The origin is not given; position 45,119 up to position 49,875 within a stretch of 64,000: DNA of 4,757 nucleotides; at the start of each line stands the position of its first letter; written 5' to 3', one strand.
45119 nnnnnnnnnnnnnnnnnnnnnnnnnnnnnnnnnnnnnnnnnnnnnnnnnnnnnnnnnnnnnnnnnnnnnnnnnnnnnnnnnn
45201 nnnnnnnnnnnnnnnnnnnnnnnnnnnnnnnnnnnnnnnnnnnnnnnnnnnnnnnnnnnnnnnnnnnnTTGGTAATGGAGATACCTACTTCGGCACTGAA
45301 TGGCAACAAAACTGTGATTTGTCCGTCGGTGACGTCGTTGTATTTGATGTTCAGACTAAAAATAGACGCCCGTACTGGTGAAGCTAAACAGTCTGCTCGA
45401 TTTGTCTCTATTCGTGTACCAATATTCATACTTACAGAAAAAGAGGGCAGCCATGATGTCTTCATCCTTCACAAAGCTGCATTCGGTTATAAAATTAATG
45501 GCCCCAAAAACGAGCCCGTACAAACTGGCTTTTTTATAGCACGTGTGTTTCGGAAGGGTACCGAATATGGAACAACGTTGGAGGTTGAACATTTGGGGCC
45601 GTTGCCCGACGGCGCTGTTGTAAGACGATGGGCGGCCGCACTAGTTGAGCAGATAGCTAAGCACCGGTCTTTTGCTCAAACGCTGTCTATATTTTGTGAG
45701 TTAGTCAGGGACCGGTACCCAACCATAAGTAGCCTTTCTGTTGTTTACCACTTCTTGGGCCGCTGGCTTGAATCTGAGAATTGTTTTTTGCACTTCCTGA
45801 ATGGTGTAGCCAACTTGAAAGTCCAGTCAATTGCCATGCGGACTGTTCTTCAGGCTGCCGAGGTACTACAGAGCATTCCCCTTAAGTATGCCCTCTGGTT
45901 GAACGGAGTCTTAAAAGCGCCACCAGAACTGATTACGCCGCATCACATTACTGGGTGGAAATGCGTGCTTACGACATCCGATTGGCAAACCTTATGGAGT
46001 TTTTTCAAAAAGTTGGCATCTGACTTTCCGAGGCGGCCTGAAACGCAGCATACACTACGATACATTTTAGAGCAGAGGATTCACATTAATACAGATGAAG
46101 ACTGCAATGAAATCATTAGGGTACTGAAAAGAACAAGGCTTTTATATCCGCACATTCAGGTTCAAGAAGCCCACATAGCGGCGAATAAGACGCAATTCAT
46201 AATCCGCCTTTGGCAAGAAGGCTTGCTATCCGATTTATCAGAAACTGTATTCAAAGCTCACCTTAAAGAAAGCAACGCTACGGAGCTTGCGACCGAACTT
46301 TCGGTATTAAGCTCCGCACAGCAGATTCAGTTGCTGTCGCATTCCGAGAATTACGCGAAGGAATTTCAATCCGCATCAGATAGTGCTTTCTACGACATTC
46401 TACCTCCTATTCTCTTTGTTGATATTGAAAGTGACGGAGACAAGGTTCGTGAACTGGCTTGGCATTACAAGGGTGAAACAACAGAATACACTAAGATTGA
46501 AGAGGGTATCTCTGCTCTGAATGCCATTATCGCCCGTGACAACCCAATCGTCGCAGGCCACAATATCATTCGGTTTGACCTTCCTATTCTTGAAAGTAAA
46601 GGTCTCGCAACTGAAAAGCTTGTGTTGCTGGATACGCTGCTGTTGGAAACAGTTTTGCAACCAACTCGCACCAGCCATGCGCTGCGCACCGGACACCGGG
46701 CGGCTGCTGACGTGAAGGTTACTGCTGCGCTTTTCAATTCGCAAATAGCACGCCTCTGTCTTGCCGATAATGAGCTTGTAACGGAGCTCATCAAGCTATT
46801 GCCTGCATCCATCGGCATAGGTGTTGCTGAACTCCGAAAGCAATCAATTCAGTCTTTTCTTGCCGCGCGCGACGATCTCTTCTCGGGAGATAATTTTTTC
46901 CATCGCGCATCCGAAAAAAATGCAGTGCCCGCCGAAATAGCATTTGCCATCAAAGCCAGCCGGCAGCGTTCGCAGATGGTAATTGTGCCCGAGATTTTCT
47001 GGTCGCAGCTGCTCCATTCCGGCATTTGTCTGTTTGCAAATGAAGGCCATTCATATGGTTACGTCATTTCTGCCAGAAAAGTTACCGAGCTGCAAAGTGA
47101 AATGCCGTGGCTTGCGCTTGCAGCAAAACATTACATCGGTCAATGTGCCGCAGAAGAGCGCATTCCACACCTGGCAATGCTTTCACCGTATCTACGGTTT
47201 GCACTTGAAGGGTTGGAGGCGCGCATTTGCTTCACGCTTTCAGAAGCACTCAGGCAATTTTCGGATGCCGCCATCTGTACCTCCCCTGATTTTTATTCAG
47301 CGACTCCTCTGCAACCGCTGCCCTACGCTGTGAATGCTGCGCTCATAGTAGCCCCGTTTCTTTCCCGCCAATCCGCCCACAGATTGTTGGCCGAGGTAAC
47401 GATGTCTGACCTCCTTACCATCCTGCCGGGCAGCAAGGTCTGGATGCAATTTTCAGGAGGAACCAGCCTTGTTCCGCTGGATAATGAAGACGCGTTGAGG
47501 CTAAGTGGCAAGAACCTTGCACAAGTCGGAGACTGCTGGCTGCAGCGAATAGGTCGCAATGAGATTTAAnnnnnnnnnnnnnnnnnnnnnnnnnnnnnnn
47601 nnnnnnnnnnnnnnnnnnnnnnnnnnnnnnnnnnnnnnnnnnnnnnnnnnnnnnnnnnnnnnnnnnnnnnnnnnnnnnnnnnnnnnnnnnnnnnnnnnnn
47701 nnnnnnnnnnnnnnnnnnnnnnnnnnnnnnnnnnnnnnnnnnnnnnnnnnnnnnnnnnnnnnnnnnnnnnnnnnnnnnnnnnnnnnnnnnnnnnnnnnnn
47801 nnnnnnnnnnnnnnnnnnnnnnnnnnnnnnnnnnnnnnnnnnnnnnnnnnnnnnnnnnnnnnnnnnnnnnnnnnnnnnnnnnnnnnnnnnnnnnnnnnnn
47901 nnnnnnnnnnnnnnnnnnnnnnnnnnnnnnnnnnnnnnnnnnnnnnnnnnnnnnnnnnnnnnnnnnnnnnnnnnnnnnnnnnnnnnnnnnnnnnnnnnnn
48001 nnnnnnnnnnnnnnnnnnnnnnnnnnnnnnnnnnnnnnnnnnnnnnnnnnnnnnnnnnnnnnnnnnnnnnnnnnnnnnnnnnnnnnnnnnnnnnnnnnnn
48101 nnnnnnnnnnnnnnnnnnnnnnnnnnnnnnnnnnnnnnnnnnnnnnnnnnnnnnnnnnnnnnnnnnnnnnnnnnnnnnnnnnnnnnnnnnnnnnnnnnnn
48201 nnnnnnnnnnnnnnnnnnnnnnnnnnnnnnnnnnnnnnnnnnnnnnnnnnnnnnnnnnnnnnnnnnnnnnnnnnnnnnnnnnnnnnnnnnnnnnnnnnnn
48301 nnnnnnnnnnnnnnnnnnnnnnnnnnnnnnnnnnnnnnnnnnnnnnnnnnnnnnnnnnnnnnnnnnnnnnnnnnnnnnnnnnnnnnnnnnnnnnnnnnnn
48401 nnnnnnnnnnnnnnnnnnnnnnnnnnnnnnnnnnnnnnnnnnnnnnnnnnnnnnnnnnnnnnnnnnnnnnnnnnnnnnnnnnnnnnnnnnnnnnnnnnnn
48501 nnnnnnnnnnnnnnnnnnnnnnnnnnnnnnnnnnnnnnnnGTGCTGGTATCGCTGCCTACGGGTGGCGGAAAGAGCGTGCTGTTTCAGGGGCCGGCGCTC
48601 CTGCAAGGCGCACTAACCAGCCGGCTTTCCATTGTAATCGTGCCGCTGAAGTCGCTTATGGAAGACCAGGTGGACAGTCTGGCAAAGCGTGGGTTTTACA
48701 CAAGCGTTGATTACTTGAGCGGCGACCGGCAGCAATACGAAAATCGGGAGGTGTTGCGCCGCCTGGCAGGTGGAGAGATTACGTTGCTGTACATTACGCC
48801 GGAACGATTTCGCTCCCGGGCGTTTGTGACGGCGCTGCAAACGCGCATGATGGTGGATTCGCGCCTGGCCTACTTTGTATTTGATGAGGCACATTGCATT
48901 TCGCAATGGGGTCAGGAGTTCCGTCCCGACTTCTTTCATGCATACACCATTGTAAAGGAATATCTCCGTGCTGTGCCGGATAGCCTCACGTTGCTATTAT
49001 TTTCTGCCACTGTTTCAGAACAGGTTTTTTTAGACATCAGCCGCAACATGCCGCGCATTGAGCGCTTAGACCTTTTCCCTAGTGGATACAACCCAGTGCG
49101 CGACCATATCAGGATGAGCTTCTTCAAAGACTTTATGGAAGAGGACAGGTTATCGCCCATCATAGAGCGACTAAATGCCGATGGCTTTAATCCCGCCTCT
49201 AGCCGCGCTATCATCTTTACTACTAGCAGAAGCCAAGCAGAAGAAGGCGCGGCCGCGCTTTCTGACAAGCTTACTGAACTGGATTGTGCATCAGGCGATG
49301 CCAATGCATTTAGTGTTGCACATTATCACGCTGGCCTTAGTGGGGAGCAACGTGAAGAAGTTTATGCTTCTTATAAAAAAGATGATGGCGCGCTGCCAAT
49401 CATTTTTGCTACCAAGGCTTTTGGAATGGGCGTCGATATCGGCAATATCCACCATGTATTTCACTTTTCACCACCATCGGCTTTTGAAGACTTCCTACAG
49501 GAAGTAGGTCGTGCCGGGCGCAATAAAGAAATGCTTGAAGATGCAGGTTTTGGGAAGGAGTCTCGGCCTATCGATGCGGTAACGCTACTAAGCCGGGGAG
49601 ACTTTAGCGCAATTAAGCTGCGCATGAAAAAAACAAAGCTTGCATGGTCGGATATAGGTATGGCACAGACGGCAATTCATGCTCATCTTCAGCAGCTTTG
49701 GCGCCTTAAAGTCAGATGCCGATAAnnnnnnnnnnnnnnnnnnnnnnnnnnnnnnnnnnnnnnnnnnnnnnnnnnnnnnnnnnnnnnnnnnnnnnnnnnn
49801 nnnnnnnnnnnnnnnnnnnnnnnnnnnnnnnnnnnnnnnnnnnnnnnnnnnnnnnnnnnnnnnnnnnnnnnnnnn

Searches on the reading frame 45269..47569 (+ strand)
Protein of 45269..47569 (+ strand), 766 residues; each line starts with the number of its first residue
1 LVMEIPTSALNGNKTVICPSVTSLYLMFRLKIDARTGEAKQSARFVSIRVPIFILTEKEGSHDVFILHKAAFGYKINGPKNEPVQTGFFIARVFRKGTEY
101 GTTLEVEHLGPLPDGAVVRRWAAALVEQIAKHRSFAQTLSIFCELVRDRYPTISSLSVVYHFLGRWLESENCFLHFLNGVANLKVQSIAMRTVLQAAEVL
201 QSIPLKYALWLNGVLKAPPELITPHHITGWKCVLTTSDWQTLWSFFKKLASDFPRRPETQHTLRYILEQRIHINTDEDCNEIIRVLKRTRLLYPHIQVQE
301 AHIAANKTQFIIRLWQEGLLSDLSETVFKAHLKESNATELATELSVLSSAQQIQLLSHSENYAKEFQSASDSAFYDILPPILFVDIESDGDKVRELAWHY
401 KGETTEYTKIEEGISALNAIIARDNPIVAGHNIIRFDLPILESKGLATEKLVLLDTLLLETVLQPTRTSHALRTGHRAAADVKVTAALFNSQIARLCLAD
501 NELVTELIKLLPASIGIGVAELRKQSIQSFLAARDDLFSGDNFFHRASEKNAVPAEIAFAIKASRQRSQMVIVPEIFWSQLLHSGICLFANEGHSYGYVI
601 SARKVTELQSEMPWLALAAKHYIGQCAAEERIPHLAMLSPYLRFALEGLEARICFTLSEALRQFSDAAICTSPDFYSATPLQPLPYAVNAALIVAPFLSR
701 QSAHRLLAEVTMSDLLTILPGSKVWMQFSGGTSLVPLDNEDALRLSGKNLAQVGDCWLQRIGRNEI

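Call 5: search_protein_families(library=pfam, proteins=[window:45269-47569:+], max_evalue=0.01)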
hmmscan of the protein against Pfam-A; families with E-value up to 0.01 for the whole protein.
window:45269-47569:+ (766 aa): 0 families

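Call 6: search_protein_families(library=padloc, proteins=[window:45269-47569:+], max_evalue=0.01)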
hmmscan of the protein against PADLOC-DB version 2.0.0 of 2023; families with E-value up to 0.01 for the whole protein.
window:45269-47569:+ (766 aa): 1 family
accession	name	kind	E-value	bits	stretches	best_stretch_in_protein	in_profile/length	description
PDLC01247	DEDDh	-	2.7e-05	22.9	1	409-489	58-138/139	"CAS-I,CAS-II,CAS-III,CAS-IV,CAS-V,CAS-VI; associated"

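Call 22: search_protein_families(library=ncbifam, proteins=[window:45269-47569:+], max_evalue=0.001)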
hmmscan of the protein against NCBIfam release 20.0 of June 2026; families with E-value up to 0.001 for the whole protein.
window:45269-47569:+ (766 aa): 0 families

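Call 52: search_solved_structures(query=window:45269-47557:+, max_evalue=0.1)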
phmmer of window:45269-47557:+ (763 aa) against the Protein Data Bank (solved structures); distinct sequences matched with E-value up to 0.1: 0.

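Call 58: search_solved_structures(query=A2, max_evalue=0.01)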
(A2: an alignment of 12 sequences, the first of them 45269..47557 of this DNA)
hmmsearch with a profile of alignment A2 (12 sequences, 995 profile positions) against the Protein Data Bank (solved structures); distinct sequences matched with E-value up to 0.01: 17.
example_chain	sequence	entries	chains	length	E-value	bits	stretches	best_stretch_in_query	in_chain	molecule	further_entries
2lss_A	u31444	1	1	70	4.6e-06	28.3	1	125-181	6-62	Cold shock-like protein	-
8h1i_B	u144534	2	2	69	7.7e-06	27.5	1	126-182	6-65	Cold shock-like protein CspC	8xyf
3i2z_B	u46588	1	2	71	3.5e-05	25.4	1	124-177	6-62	RNA chaperone, negative regulator of cspA transcription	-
3a0j_A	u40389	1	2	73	6.6e-05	24.4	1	126-186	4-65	Cold shock protein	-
8tg0_A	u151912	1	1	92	8.3e-05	24.1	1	122-163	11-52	Cold shock protein 2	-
1g6p_A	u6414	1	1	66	8.5e-05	24.1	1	126-178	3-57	COLD SHOCK PROTEIN TMCSP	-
2l15_A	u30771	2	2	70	0.00048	21.6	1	123-165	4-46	Cold shock protein CspA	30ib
1mjc_A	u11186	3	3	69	0.00048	21.6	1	123-165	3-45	MAJOR COLD-SHOCK PROTEIN 7.4 | PROTEIN (COLD-SHOCK PROTEIN A) | Cold shock protein CspA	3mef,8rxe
7ot5_B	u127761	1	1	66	0.00089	20.7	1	126-165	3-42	Cold shock protein CspB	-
2mqh_A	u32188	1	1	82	0.0012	20.3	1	121-170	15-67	Nucleic acid binding protein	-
5xv9_A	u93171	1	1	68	0.0012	20.3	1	126-158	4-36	Cold-shock DNA-binding domain family protein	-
2i5l_X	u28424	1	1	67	0.0017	19.8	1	126-174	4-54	Cold shock protein cspB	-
1csp_A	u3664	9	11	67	0.0019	19.6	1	126-176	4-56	COLD SHOCK PROTEIN B(CSPB) | MAJOR COLD-SHOCK PROTEIN | Cold shock protein cspB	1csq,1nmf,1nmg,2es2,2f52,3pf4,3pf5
6t00_A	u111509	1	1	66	0.0019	19.6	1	126-175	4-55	Cold shock protein CspD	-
2i5m_X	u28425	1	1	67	0.0035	18.7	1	126-163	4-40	Cold shock protein cspB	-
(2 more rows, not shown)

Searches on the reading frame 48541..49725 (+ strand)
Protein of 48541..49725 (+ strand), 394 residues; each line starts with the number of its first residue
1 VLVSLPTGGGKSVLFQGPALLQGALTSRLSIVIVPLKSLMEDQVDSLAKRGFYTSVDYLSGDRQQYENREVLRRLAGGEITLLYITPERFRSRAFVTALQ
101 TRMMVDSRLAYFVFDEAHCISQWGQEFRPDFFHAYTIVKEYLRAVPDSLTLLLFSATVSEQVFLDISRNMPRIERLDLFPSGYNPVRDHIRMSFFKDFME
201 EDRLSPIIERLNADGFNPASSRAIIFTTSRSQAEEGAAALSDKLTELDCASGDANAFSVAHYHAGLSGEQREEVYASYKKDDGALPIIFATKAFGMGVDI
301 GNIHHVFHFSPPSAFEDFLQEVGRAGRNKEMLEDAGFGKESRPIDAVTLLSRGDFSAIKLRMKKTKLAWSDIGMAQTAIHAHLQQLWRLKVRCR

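Call 5: search_protein_families(library=pfam, proteins=[window:48541-49725:+], max_evalue=0.01)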
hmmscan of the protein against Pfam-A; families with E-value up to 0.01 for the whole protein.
window:48541-49725:+ (394 aa): 3 families
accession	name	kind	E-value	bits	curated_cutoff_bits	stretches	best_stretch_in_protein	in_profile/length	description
PF00270.35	DEAD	-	7e-23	81.6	26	1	1-161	17-163/167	DEAD/DEAH box helicase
PF00271.37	Helicase_C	-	1.3e-21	77.3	23.5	1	220-328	15-109/110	Helicase conserved C-terminal domain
PF04851.21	ResIII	-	0.00035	21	22.5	1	2-159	27-163/164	Type III restriction enzyme, res subunit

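Call 6: search_protein_families(library=padloc, proteins=[window:48541-49725:+], max_evalue=0.01)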
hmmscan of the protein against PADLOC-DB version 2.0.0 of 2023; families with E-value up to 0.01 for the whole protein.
window:48541-49725:+ (394 aa): 34 families (the best 25 are shown)
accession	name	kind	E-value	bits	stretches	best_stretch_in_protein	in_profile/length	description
PDLC02864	DpdF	-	7.7e-59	198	1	2-328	41-328/610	DpdF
PDLC02861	DpdF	-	1.4e-56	190.1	1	2-328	47-333/611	DpdF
PDLC02870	DpdF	-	3.9e-55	185.3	1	2-330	32-322/534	DpdF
PDLC03928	PsyrT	-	9.8e-50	167.5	1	2-329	41-336/689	-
PDLC01089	C3a193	-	1.6e-43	147.3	2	3-155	272-414/983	poss. alt. Cas3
PDLC02855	DpdF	-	7.7e-35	118.3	1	1-328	160-469/825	DpdF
PDLC02868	DpdF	-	1.5e-34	116.9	1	4-329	359-688/1078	DpdF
PDLC02872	DpdF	-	2.6e-34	116.9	1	2-328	179-495/859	DpdF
PDLC02865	DpdF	-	3.6e-34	115.6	1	2-329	778-1071/1499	DpdF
PDLC02859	DpdF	-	9.3e-34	114.8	1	2-329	119-416/545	DpdF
PDLC02857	DpdF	-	2e-29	100.3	1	2-328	200-528/911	DpdF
PDLC02862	DpdF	-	2.4e-23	79.9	1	1-329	138-454/811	DpdF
PDLC02867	DpdF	-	4.4e-20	69.6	2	1-161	157-323/855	DpdF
PDLC03960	SngC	-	2.1e-18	64.4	1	2-343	44-376/720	-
PDLC02860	DpdF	-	1.8e-14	51.3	1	106-328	8-209/547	DpdF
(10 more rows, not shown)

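Call 22: search_protein_families(library=ncbifam, proteins=[window:48541-49725:+], max_evalue=0.001)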
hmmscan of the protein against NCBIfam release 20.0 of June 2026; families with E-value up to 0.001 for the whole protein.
window:48541-49725:+ (394 aa): 20 families
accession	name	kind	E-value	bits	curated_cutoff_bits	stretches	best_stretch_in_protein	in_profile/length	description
TIGR01389.1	recQ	equivalog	6.6e-61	206.5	640.2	1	2-330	32-320/591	DNA helicase RecQ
TIGR00614.1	recQ_fam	subfamily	6.6e-56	190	219.8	1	2-330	30-322/470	RecQ family ATP-dependent DNA helicase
NF008279.0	PRK11057.1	equivalog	3.8e-51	174.2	1015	1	2-328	44-330/608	ATP-dependent DNA helicase RecQ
NF041063.1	DpdF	equivalog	2.8e-44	151.9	550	1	2-329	162-473/813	protein DpdF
TIGR03817.1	DECH_helic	hypoth_equivalog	2.8e-13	49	874.1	1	220-329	271-374/742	helicase/secretion neighborhood putative DEAH-box helicase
TIGR04121.1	DEXH_lig_assoc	equivalog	6.6e-13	47.3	850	1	220-328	248-346/804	ligase-associated DNA damage response DEXH box helicase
NF053631.1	RNA_helic_CshA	equivalog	2.2e-12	46.6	646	1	138-328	162-331/434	degradosome RNA helicase CshA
NF010338.0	PRK13767.1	equivalog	1.8e-11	43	849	1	222-328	287-385/877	ATP-dependent helicase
NF002251.0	PRK01172.1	equivalog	6.7e-08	31.2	891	1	2-300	41-327/674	ATP-dependent DNA helicase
NF008744.0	PRK11776.1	equivalog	9e-08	31.1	524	1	107-330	146-338/460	ATP-dependent RNA helicase DbpA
NF008394.0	PRK11192.1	equivalog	1.2e-07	30.9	507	1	221-328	248-341/441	ATP-dependent RNA helicase SrmB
NF003419.0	PRK04837.1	equivalog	5.6e-07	28.6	588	1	151-330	194-352/424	ATP-dependent RNA helicase RhlB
NF053710.1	RNA_heli_RhlE2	exception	2.6e-06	26.1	925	1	138-328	174-343/635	RNA helicase RhlE2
TIGR04095.1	dnd_restrict_1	equivalog_domain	1.6e-05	24.1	600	0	223-329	280-384/451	DNA phosphorothioation system restriction enzyme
NF053636.1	DDHlcsCsdAPsy1082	equivalog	1.7e-05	23.6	890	1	260-328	271-337/512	DEAD/DEAH box helicase CsdA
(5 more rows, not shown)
